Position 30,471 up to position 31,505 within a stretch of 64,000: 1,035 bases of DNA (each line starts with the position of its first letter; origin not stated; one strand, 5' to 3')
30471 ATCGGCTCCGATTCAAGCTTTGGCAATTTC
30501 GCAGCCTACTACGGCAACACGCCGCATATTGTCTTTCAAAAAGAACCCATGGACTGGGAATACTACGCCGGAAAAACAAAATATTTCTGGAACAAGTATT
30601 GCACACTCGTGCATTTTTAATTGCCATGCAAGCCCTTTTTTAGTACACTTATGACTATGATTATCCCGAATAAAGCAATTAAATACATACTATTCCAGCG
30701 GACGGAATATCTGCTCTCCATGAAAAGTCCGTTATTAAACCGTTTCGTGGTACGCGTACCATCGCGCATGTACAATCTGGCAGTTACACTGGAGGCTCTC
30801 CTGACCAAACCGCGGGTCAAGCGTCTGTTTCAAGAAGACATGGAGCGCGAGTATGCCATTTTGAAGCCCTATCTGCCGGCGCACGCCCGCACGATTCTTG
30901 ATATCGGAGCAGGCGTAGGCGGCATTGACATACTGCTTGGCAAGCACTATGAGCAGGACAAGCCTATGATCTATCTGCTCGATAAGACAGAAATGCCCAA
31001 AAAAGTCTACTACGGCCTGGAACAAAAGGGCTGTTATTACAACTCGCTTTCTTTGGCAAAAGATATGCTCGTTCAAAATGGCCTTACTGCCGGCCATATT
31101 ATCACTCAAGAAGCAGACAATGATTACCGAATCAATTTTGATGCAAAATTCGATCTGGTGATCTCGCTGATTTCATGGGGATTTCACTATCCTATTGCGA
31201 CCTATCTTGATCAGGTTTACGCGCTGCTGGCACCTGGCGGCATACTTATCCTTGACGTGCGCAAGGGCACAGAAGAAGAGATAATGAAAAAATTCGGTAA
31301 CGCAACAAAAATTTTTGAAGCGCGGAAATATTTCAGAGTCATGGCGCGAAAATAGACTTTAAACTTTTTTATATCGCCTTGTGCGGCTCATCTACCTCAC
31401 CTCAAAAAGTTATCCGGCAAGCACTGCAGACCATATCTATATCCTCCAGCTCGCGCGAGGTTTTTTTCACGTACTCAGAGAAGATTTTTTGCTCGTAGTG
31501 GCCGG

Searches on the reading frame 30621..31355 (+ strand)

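Call 62: search_protein_families(library=pfam, proteins=[window:30621-31355:+], max_evalue=0.01)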
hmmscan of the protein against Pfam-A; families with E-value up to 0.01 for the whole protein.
window:30621-31355:+ (244 aa): 4 families
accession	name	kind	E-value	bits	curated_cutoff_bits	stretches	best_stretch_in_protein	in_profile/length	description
PF13489.12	Methyltransf_23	-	0.0001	22.5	27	1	71-214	2-119/164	Methyltransferase domain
PF05175.20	MTS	-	0.0003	20.9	23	0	80-122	22-63/170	Methyltransferase small domain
PF13649.12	Methyltransf_25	-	0.0027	18.8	27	0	143-207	34-97/97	Methyltransferase domain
PF08242.18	Methyltransf_12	-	0.0049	18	30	0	147-209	37-98/98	Methyltransferase domain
